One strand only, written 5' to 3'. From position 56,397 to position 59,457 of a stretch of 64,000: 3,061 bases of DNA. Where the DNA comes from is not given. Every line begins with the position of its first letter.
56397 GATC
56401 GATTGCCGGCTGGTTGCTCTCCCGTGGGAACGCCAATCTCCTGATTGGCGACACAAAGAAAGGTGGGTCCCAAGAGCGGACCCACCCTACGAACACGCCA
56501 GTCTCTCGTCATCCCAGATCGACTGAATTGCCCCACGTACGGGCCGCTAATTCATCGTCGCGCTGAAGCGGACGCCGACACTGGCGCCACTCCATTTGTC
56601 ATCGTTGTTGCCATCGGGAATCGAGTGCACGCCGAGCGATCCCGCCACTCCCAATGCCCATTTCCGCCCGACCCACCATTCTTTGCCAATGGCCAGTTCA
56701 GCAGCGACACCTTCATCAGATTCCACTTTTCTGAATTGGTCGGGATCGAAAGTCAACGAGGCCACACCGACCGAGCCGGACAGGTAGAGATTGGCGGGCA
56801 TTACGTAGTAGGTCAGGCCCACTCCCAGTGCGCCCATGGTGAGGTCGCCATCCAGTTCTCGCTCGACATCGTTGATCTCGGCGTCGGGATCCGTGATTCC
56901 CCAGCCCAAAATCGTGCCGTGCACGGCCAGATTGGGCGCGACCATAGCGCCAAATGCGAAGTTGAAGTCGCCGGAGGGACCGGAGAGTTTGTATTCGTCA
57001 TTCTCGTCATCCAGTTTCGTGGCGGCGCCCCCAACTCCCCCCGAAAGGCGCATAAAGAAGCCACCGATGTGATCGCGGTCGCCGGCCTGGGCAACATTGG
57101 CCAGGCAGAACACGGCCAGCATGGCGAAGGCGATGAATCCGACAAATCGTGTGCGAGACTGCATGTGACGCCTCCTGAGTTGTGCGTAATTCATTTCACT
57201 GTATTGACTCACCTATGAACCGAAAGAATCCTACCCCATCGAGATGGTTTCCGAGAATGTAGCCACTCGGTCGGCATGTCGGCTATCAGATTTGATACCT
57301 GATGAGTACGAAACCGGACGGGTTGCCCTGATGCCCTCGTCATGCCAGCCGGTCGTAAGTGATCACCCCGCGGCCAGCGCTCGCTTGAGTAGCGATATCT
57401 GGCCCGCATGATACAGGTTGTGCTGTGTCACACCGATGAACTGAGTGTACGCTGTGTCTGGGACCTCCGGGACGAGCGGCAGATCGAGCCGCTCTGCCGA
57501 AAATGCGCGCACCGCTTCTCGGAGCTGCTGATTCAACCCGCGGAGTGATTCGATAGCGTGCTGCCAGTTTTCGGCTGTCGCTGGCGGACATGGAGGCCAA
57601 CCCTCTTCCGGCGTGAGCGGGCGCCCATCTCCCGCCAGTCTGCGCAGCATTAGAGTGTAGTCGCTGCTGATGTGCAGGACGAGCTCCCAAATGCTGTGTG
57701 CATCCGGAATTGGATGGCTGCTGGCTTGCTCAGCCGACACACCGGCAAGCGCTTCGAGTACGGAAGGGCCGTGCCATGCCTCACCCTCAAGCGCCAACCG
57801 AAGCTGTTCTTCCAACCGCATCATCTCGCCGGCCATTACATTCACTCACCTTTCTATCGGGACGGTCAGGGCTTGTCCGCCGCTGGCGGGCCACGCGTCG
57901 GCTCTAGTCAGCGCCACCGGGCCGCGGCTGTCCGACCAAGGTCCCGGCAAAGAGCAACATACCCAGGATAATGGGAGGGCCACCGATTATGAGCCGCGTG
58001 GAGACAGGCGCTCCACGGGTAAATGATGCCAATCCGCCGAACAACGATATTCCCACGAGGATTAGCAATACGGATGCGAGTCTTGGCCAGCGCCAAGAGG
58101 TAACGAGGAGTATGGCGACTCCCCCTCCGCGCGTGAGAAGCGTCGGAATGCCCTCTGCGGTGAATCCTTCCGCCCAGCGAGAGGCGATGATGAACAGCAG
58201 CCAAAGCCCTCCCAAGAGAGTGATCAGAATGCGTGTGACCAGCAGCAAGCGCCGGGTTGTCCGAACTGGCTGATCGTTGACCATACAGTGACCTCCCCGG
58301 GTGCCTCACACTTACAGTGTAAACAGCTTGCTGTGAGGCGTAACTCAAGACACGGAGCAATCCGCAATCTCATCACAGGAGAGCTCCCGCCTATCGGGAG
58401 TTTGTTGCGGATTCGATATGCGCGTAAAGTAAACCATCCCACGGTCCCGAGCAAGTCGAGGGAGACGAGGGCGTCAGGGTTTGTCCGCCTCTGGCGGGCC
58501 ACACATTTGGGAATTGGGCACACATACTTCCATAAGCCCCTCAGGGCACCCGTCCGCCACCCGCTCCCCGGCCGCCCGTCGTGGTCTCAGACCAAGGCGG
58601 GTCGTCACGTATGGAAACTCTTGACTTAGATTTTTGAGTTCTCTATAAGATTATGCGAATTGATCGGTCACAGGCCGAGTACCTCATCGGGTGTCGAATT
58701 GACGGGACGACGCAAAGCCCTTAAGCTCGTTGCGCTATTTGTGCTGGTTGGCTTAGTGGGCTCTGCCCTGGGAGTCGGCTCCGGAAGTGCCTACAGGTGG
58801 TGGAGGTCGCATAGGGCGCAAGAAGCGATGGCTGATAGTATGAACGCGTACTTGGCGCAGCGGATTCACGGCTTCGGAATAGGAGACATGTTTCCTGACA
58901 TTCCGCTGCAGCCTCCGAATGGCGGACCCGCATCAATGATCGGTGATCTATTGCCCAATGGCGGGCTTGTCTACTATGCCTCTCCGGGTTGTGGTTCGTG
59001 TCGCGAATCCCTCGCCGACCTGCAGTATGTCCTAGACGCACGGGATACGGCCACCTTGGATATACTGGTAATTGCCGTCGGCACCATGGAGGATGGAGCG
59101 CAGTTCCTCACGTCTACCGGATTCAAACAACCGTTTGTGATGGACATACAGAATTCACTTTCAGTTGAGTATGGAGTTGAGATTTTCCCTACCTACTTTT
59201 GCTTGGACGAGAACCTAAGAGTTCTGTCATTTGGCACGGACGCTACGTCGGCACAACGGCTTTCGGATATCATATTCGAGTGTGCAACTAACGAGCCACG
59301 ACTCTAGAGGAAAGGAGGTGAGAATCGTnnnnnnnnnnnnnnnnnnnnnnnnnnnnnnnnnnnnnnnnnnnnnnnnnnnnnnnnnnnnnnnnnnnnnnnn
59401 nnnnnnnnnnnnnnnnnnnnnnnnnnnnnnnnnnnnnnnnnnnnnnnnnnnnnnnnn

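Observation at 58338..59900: Direct-repeat-bounded cassette: own promoter, TlpA-like thioredoxin, secreted 8-Cys peptide, terminator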

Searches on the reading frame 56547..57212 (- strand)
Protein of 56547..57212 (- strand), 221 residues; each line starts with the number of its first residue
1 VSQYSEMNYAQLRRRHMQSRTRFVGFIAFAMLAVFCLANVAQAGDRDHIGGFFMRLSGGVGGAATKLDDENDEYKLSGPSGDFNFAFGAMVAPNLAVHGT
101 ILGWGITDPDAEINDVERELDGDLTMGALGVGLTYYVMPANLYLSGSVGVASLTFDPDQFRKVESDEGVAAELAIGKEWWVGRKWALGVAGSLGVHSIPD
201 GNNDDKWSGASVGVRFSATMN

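Call 12: search_protein_families(library=pfam, proteins=[window:56547-57212:-], max_evalue=0.01)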
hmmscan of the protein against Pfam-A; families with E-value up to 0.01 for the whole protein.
window:56547-57212:- (221 aa): 1 family
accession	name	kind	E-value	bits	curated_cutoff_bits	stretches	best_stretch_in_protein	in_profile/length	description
PF13505.12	OMP_b-brl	-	4e-06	27.5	28.7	1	28-214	2-171/175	Outer membrane protein beta-barrel domain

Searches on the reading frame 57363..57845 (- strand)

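Call 12: search_protein_families(library=pfam, proteins=[window:57363-57845:-], max_evalue=0.01)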
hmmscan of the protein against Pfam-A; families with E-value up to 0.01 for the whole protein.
window:57363-57845:- (160 aa): 3 families
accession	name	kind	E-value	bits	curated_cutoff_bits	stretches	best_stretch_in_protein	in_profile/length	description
PF12867.12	DinB_2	-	1.3e-12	48.7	24.8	1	29-148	9-122/128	DinB superfamily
PF05163.17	DinB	-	0.0011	19.3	23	0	20-155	10-143/165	DinB family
PF04978.18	MST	-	0.0076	17.1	27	0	28-154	12-144/149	Mycothiol-S-transferase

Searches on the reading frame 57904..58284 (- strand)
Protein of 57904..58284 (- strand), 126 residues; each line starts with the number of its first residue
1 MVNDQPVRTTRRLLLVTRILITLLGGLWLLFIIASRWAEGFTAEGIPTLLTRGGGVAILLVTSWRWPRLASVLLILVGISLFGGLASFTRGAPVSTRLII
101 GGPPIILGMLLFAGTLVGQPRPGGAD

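Call 12: search_protein_families(library=pfam, proteins=[window:57904-58284:-], max_evalue=0.01)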
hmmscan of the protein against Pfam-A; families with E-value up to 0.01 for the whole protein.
window:57904-58284:- (126 aa): 1 family
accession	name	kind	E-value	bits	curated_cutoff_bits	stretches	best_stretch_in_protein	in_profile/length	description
PF24709.1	DUF7670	-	1.2e-05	26.1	29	1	16-113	14-108/118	Domain of unknown function (DUF7670)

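Call 85: find_encoding_contigs(protein=window:57904-58284:-, flank=4000, max_places=10)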
Protein window:57904-58284:- (126 aa): 23 contigs read that carry it; 1 place shown.
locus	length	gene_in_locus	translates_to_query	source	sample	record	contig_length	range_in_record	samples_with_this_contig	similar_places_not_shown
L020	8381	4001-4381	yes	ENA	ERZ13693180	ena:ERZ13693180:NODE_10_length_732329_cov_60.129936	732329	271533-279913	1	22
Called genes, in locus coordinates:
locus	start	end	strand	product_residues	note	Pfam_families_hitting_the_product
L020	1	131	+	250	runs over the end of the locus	PF13489:Methyltransf_23 (faint), PF13847:Methyltransf_31, PF08241:Methyltransf_11, PF08242:Methyltransf_12 (faint), PF13649:Methyltransf_25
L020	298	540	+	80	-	-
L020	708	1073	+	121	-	PF24709:DUF7670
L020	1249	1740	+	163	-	-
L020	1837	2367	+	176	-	PF01872:RibD_C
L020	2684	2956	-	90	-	-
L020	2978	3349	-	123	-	PF08534:Redoxin (weak), PF00578:AhpC-TSA (weak)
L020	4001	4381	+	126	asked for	PF24709:DUF7670 (weak)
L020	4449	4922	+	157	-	PF12867:DinB_2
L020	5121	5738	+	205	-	PF13505:OMP_b-brl (weak)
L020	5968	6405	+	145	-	PF08818:DUF1801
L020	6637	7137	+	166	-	PF08818:DUF1801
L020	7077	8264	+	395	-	-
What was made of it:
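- All 23 assemblies read have the same arrangement, with no empty site (call 85).
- Tried and rejected: The empty-site search through the flanking DUF7670 gene found all 23 contigs identical in arrangement (call 85).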

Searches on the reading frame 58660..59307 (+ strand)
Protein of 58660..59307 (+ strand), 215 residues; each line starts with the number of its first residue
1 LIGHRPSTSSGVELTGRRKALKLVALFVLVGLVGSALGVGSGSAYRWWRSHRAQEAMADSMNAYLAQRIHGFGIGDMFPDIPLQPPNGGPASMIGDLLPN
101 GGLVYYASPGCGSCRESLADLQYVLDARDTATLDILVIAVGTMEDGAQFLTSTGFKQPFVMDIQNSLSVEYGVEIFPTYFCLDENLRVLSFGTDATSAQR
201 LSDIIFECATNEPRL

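Call 11: search_protein_families(library=ncbifam, proteins=[window:58660-59307:+], max_evalue=1)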
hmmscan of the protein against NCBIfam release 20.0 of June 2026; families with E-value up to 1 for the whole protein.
window:58660-59307:+ (215 aa): 5 families
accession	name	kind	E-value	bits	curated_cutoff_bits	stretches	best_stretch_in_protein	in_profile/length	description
NF040769.1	SelL_rel_redox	subfamily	9.1e-07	28.7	120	1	109-172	35-99/173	SelL-related redox protein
NF002854.0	PRK03147.1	subfamily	0.00049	20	170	1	95-203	58-167/176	thiol-disulfide oxidoreductase ResA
NF041202.1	StoA_CxxC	exception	0.00051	19.9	210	1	104-186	57-142/163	endospore biogenesis thiol-disulfide oxidoreductase StoA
NF053656.1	redoxin_TUGYCR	domain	0.19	11.6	100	1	104-165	32-96/146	TUGYCR motif thioredoxin fold (seleno)protein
NF041054.1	WAxxUGC_long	equivalog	0.23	10.7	300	1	110-189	115-195/354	ResA-like WAxxUGC motif-containing protein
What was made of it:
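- On ResA/CcmG/TlpA-class thioredoxin-fold oxidoreductase (Pfam Redoxin PF08534 / AhpC-TSA PF00578): NCBIfam ResA and StoA models score far below their cut-offs (call 11), so it is not an equivalog of either.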

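Call 12: search_protein_families(library=pfam, proteins=[window:58660-59307:+], max_evalue=0.01)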
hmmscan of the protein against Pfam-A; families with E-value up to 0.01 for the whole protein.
window:58660-59307:+ (215 aa): 3 families
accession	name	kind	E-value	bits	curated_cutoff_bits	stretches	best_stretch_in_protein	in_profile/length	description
PF08534.16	Redoxin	-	2.9e-07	30.8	26.6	1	75-189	3-129/148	Redoxin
PF00578.27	AhpC-TSA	-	3.8e-06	27.3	26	1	74-187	1-120/124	AhpC/TSA family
PF13098.12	Thioredoxin_2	-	0.0012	19.7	27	1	103-189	9-88/104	Thioredoxin-like domain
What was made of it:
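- Checked: Redoxin ORF 58660-59307: Pfam Redoxin scores 30.8 bits against a cut-off of 26.6, and AhpC-TSA 27.3 against 26 (call 12).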

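Call 25: list_cluster_members(proteins=[P0001, window:58660-59307:+, window:58936-59307:+, window:59918-60454:-])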
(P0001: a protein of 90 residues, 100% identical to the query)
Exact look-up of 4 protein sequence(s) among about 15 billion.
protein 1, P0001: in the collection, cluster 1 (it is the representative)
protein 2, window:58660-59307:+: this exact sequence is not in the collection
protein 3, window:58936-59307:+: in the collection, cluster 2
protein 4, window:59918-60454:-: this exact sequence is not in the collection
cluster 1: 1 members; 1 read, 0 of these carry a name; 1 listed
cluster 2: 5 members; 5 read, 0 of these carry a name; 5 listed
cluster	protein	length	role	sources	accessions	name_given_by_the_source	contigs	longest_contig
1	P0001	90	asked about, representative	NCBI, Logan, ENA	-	-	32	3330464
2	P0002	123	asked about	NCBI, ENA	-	-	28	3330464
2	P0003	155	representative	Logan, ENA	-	-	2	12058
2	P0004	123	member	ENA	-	-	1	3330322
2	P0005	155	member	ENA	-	-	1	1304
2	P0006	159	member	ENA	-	-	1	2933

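Call 35: find_homologous_proteins(query=window:58660-59304:+, max_evalue=0.001)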
Query window:58660-59304:+ (215 aa): 1 proteins with E <= 0.001 among 697 candidates.
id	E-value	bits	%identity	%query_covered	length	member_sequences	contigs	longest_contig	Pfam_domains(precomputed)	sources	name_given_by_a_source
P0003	1.4e-98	346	100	72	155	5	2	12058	PF08534.17,PF00578.28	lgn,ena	-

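Call 52: find_homologous_proteins(query=A1, max_evalue=0.001)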
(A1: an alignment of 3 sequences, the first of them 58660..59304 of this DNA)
Query A1 (3 sequences) (215 aa, profile of the alignment): 6 proteins with E <= 0.001 among 8000 candidates.
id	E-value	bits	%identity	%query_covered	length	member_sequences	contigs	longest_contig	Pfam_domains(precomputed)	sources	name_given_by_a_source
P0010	3.7e-89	315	27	87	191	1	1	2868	PF00578.28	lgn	-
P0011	1.4e-88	313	28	77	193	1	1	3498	PF08534.17,PF00578.28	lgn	-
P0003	6.6e-67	243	100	72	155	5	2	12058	PF08534.17,PF00578.28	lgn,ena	-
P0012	1.1e-57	213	35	73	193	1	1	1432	PF08534.17,PF00578.28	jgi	jgi:peroxiredoxin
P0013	1.0e-53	200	42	93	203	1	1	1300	PF08534.17,PF00578.28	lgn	-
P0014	3.3e-5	41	26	53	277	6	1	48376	PF00226.37,PF08534.17,PF00255.26,PF13905.13,PF13098.14,PF02630.21,PF00578.28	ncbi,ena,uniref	ncbi:redoxin domain-containing protein [Kouleothrix sp.]|uniref:redoxin domain-containing protein n=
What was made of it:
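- A profile search with the redoxin alignment adds P0012 and P0013, after which scores drop from 200 to 41 bits (call 52).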

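Call 53: find_encoding_contigs(protein=P0012, flank=10000, max_places=4)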
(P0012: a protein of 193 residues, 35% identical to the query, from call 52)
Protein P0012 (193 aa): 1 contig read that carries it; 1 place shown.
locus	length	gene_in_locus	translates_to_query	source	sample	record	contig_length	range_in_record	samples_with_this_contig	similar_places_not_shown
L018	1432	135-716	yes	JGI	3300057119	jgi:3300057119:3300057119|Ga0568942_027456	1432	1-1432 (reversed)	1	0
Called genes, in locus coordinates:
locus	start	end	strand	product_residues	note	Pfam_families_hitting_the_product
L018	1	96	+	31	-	?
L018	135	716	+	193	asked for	PF00578:AhpC-TSA, PF08534:Redoxin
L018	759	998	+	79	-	-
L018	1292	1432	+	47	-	?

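Call 54: find_encoding_contigs(protein=P0013, flank=10000, max_places=4)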
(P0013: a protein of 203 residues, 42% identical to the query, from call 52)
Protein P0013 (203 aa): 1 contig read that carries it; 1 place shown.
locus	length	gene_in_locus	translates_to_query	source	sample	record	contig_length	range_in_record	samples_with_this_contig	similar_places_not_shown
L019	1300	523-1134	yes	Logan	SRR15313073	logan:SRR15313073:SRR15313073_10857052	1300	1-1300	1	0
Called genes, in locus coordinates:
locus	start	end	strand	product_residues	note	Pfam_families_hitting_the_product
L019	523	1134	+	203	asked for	PF00578:AhpC-TSA (weak), PF08534:Redoxin (weak)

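Call 62: search_solved_structures(query=A3, max_evalue=0.001)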
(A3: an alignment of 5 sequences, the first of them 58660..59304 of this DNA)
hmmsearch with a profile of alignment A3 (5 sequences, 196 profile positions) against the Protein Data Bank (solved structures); distinct sequences matched with E-value up to 0.001: 27.
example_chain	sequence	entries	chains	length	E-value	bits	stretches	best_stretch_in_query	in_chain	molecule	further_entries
4hqz_A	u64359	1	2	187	4.8e-12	48.6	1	37-181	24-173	Thioredoxin family protein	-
2yp6_A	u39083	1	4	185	7.9e-12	47.9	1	39-181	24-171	THIOREDOXIN FAMILY PROTEIN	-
2h1b_A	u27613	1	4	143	2.3e-10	43.1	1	61-191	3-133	Thiol-disulfide oxidoreductase resA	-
1st9_A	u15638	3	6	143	2.8e-10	42.8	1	61-191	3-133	Thiol-disulfide oxidoreductase resA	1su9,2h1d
2f9s_A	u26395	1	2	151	3.4e-10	42.5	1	61-191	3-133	Thiol-disulfide oxidoreductase resA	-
3c73_A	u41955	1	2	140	3.4e-10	42.5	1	65-191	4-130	Thiol-disulfide oxidoreductase resA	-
3c71_A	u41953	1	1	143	6.1e-10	41.7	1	61-191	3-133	Thiol-disulfide oxidoreductase resA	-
4nmu_A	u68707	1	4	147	6.9e-10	41.5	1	58-189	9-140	Thiol-disulfide oxidoreductase ResA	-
3kcm_A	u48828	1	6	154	1.4e-08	37.2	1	62-175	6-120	Thioredoxin family protein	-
2h19_A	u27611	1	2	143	1.7e-08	37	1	61-191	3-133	Thiol-disulfide oxidoreductase resA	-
2h1a_A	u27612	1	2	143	1.7e-08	37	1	61-191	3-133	Thiol-disulfide oxidoreductase resA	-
3erw_A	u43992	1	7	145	1.4e-07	34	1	86-189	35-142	Sporulation thiol-disulfide oxidoreductase A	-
3gl3_A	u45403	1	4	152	3e-07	32.9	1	86-185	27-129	Putative Thiol:disulfide interchange protein DsbE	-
2b5x_A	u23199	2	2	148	7e-07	31.7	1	88-181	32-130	YkuV protein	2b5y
2l5o_A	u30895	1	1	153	7.6e-07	31.6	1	65-174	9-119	Putative thioredoxin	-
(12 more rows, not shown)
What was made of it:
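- The PDB profile search finds Etrx, ResA, StoA and DsbE (call 62).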

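Call 71: predict_structure(alignment_id=A3)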
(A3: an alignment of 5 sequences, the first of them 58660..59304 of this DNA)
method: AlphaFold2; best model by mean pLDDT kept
length: 215 residues; sequences in the alignment: 5
mean_pLDDT: 75.4   pTM: 0.67
mean pLDDT of the five models: 75.4, 73.2, 46.8, 45.8, 43.4
residues with pLDDT >= 90: 38; 70-90: 104; 50-70: 59; < 50: 14
segments of 3 or more residues with pLDDT < 50: 1-3, 8-15
pLDDT, mean of each block of 10 residues (from residue 1): 48 49 63 56 54 63 72 83 88 91 86 83 80 84 80 81 87 82 92 83 88 55
secondary structure, 60 per line:
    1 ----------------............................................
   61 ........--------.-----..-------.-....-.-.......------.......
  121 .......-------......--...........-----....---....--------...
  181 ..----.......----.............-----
elements in order: H17-68 H94-97 E101-107 H114-127 E135-140 H143-153 E159-162 H166-169 E178-182 E187-193 H198-210
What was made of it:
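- On ResA/CcmG/TlpA-class thioredoxin-fold oxidoreductase (Pfam Redoxin PF08534 / AhpC-TSA PF00578): AF2 model with domain pLDDT 80-90 (call 71).
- The AF2 thioredoxin domain has pLDDT 80-90 and a long N-terminal helix (call 71).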

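Call 76: fold_search(model_id=the predicted structure, library=pdb)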
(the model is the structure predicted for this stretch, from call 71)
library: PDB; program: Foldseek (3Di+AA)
matches with E <= 10: 1441; with E <= 0.001: 608
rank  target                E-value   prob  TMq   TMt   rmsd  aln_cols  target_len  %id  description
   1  1su9_B                4.0e-10  1.00  0.51  0.76   3.0       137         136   19  Reduced structure of the soluble domain of ResA (released 2004-05-11)
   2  3c71                  5.2e-10  1.00  0.53  0.78   2.4       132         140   19  Structure of a ResA variant with a DsbA-like active site motif (CPHC) (released 2008-08-12)
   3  2f9s_A                6.4e-10  1.00  0.51  0.76   3.1       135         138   21  2nd Crystal Structure Of A Soluble Domain Of ResA In The Oxidised Form (released 2006-04-18)
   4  2h1b_A                8.2e-10  1.00  0.55  0.82   2.5       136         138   19  ResA E80Q (released 2006-09-19)
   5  2h1g_B                1.5e-09  1.00  0.54  0.81   2.3       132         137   18  ResA C74A/C77A (released 2006-09-19)
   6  2h19_A                2.0e-09  1.00  0.54  0.80   2.4       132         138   18  Crystal Structure of ResA Cys77Ala Variant (released 2006-09-19)
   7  2h19_B                2.0e-09  1.00  0.54  0.81   2.6       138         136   18  Crystal Structure of ResA Cys77Ala Variant (released 2006-09-19)
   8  3gl3_C                2.0e-09  1.00  0.53  0.78   2.9       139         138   21  Crystal structure of a putative Thiol:disulfide interchange protein DsbE from Chlorobium tepidum (released 2009-03-31)
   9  1st9_A                2.2e-09  1.00  0.51  0.77   3.1       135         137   21  Crystal Structure of a Soluble Domain of ResA in the Oxidised Form (released 2004-05-11)
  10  3c73_A                2.5e-09  1.00  0.55  0.82   2.4       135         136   19  Structure of CEHC variant ResA (released 2008-08-12)
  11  1st9_B                3.9e-09  1.00  0.51  0.76   3.2       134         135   20  Crystal Structure of a Soluble Domain of ResA in the Oxidised Form (released 2004-05-11)
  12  1su9_A                4.7e-09  1.00  0.55  0.82   3.0       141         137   18  Reduced structure of the soluble domain of ResA (released 2004-05-11)
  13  3kcm_E                5.3e-09  1.00  0.51  0.73   3.3       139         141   19  The crystal structure of thioredoxin protein from Geobacter metallireducens (released 2009-11-10)
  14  2h1g_A                6.1e-09  1.00  0.54  0.81   2.4       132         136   18  ResA C74A/C77A (released 2006-09-19)
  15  4nmu_A                8.4e-09  1.00  0.56  0.79   2.5       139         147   18  Crystal Structure of Thiol-disulfide Oxidoreductase from Bacillus str. 'Ames Ancestor' (released 2013-12-18)
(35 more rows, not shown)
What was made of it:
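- On ResA/CcmG/TlpA-class thioredoxin-fold oxidoreductase (Pfam Redoxin PF08534 / AhpC-TSA PF00578): Foldseek probability 1.00 and target-normalised TM-score 0.76-0.84 to ResA, DsbE, SdbA and Etrx2 (call 76).
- Closest known: ResA / CcmG. Same: These are the best matches among solved structures by both sequence profile and structure (calls 62, 76).
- Foldseek's top matches are ResA, DsbE, SdbA, Etrx2, StoA and TlpA (call 76). SdbA, an oxidant of the same fold class, is also among the top structural matches (call 76).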

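Call 78: find_related_loci(query=window:58699-59304:+, collection=viral_contigs, flank=5000)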
Query window:58699-59304:+ (202 aa) in viral_contigs; peptide patterns used: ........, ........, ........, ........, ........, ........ (x = any residue, [..] = any of these).
9 stretches matched a pattern, but none encodes a relative of the query by tblastn (E <= 1e-3).
